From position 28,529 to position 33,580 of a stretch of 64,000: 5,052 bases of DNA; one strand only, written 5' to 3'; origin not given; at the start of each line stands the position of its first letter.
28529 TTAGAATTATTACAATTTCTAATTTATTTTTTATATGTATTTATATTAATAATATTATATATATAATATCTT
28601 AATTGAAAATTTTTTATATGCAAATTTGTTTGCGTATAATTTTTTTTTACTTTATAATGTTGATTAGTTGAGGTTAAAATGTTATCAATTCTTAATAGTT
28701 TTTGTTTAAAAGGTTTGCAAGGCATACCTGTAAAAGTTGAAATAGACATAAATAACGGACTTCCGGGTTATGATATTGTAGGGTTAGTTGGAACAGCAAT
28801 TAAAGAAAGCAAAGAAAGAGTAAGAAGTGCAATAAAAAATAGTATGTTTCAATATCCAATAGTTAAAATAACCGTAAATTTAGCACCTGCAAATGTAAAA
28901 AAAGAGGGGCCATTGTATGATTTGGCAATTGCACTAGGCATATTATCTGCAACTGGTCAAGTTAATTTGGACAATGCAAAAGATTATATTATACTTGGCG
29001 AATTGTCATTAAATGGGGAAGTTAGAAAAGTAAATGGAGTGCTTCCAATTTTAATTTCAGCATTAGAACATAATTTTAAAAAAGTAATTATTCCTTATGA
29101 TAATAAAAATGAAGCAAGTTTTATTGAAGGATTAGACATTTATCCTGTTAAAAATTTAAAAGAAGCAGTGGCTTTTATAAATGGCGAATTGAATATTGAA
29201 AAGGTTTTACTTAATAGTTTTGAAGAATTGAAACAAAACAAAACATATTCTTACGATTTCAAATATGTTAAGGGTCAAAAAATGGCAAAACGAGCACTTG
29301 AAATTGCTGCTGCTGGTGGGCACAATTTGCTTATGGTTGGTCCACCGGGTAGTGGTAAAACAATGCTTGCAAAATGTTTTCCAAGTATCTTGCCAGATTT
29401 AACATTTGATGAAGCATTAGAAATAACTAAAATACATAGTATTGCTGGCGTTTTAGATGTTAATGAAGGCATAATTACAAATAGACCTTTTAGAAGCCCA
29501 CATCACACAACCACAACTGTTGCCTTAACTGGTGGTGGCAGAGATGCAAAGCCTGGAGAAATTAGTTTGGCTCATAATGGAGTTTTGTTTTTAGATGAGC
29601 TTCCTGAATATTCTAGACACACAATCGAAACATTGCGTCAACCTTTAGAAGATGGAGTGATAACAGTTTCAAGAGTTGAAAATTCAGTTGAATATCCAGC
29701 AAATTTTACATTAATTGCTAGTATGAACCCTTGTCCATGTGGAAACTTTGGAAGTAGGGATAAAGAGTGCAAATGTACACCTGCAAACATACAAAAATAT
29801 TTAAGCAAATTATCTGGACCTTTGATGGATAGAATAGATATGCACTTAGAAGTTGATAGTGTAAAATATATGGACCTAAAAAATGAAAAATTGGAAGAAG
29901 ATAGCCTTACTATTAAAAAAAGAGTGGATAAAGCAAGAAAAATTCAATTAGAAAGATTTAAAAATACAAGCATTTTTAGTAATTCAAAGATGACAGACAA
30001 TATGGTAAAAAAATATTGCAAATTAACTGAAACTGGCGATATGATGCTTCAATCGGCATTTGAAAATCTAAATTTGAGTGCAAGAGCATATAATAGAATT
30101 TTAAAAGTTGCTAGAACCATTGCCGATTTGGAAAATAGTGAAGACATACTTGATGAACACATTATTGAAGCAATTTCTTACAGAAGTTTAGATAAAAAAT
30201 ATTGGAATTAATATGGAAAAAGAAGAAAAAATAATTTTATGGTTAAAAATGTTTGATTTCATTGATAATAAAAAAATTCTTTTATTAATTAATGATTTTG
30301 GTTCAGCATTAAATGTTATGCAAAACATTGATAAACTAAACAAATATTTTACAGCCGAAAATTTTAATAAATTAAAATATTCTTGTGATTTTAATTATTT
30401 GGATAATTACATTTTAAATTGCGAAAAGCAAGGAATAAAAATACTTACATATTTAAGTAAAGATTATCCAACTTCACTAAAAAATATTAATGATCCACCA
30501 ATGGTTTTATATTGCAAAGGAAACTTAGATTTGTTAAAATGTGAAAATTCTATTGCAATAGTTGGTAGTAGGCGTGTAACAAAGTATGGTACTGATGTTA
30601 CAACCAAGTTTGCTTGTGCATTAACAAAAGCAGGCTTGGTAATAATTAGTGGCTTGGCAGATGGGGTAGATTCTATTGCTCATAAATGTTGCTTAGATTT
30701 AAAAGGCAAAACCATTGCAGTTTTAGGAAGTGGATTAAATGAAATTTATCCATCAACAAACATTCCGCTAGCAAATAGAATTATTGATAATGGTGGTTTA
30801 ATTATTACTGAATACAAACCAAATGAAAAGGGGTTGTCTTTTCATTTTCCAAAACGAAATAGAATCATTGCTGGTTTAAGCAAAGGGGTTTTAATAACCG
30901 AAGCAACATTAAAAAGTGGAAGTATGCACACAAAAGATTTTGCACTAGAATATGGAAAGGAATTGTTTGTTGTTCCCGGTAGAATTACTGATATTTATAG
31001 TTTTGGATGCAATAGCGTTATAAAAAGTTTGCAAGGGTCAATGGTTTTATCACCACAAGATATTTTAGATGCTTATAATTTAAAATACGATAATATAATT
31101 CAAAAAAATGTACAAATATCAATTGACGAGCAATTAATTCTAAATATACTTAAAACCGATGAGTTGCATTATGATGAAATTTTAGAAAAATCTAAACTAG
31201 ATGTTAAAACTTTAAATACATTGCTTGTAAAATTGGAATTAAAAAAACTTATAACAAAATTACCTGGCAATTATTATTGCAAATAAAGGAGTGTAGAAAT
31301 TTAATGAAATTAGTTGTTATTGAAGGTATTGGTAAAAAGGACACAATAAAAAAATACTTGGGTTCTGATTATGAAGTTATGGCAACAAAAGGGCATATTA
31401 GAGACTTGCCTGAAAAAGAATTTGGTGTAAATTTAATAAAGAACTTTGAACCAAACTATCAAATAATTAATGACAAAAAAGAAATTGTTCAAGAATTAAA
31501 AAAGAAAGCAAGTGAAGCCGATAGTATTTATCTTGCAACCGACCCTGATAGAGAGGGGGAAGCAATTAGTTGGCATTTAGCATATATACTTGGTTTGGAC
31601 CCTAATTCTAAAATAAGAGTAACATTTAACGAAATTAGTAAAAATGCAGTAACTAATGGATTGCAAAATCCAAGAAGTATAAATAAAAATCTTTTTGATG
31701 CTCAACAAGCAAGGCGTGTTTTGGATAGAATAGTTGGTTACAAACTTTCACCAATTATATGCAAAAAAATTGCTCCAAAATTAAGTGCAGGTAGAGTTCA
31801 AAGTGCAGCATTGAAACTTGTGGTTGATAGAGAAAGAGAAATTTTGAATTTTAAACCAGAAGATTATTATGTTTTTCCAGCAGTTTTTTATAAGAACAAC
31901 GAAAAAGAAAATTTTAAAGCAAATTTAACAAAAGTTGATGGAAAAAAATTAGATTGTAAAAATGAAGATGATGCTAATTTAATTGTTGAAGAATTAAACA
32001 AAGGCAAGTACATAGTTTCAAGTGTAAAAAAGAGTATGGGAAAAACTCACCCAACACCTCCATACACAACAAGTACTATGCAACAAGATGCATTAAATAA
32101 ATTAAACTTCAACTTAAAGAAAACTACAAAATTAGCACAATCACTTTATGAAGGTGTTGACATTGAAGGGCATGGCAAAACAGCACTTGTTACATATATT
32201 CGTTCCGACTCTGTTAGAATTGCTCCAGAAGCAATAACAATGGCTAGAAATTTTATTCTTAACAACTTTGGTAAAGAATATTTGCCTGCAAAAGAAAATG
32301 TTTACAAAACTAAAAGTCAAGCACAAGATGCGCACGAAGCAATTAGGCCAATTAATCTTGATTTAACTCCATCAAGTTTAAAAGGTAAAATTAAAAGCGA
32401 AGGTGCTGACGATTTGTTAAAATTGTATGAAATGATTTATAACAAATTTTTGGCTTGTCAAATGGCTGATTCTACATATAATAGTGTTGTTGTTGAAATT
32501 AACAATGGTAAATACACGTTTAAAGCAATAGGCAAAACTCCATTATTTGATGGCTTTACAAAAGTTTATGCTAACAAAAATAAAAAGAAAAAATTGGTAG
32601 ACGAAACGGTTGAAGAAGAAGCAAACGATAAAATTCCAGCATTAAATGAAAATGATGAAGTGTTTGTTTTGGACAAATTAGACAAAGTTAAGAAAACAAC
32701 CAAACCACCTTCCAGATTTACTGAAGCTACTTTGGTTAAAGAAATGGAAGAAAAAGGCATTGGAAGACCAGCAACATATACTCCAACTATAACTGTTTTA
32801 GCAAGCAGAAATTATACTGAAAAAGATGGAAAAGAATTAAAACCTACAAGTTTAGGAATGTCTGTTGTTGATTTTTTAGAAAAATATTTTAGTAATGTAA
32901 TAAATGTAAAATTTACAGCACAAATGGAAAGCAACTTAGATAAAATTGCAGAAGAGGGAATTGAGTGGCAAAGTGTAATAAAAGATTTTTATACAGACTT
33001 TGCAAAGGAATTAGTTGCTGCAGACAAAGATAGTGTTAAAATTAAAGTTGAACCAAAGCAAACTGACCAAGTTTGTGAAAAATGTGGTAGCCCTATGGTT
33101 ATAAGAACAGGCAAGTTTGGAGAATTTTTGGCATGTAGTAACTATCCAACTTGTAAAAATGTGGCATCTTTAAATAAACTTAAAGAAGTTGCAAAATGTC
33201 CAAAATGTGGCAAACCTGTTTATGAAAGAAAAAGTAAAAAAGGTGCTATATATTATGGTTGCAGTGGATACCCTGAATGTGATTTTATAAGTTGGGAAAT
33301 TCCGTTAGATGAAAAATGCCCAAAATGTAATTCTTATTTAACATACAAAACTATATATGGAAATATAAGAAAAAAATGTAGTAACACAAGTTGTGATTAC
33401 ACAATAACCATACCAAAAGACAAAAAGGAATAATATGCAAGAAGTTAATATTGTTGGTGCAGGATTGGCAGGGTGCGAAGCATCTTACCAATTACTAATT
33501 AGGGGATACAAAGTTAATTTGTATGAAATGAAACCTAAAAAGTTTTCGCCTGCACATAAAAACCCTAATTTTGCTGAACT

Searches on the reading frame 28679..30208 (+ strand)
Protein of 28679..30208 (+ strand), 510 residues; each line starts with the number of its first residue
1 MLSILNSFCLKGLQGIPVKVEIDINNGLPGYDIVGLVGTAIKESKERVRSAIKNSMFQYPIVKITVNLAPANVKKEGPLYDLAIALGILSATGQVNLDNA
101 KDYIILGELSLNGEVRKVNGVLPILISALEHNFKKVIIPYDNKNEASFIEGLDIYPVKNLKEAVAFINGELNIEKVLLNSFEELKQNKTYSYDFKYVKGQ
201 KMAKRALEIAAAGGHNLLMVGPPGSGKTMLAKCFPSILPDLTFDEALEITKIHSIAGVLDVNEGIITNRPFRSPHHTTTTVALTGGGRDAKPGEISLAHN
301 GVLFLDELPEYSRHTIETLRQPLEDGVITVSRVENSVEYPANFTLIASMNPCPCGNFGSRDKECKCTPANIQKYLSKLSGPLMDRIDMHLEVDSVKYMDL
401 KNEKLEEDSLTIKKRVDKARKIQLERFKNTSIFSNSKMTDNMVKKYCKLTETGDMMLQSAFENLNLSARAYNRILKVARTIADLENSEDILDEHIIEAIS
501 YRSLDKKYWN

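Call 6: search_protein_families(library=pfam, proteins=[window:28679-30208:+], max_evalue=0.001)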
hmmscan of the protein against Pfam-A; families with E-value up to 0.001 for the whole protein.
window:28679-30208:+ (510 aa): 7 families
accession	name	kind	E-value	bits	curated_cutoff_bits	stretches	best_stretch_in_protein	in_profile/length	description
PF01078.27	Mg_chelatase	-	1.5e-95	318.9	20.3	1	193-398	1-205/207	Magnesium chelatase, subunit ChlI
PF13541.12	ChlI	-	7.3e-47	158.7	27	1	20-142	1-121/121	Subunit ChlI of Mg-chelatase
PF13335.12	Mg_chelatase_C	-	1.5e-32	112.4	26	1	407-502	2-94/94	Magnesium chelatase, subunit ChlI C-terminal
PF07728.20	AAA_5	-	4.4e-10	40.2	22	1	216-353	1-125/139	AAA domain (dynein-related subfamily)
PF05362.19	Lon_C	-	6.4e-09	36.1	21.1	1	19-162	44-197/205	Lon protease (S16) C-terminal proteolytic domain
PF00158.32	Sigma54_activat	-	1.5e-07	31.7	20.2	1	204-350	12-142/168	Sigma-54 interaction domain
PF00493.29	MCM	-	1.9e-06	27.6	23.3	1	291-388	113-200/224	MCM P-loop domain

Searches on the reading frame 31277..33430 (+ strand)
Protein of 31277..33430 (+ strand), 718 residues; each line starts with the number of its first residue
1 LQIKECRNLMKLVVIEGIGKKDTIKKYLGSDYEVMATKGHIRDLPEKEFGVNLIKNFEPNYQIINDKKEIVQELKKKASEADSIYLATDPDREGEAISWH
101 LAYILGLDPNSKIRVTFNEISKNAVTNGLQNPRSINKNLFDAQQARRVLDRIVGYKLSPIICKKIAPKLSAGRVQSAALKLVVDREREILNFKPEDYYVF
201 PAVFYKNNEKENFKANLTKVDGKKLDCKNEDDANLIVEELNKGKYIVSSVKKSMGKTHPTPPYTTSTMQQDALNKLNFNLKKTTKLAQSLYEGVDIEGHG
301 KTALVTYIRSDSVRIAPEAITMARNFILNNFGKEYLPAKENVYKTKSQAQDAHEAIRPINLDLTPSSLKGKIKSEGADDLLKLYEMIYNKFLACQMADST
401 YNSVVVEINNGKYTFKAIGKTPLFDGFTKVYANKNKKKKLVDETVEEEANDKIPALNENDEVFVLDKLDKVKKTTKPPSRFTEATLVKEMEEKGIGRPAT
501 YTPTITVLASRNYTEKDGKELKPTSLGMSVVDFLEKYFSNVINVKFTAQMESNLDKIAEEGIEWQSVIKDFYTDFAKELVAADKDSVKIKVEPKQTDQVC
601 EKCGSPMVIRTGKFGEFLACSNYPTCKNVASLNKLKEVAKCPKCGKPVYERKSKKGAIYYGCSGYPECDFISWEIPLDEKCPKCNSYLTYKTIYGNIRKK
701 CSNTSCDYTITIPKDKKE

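Call 6: search_protein_families(library=pfam, proteins=[window:31277-33430:+], max_evalue=0.001)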
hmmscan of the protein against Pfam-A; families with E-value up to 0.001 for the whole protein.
window:31277-33430:+ (718 aa): 4 families
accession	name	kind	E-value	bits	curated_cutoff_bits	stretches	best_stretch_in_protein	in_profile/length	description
PF01131.25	Topoisom_bac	-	2.8e-114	382.8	35.1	1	135-569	2-411/411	DNA topoisomerase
PF01396.24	Zn_ribbon_Top1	-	6.9e-30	103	32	2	598-634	2-38/39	Topoisomerase DNA binding C4 zinc finger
PF01751.28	Toprim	-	4.7e-21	75.2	23.1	1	11-120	1-96/96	Toprim domain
PF13408.12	Zn_ribbon_recom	-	7.4e-06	26.7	25.3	1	635-666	2-33/58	Recombinase zinc beta ribbon domain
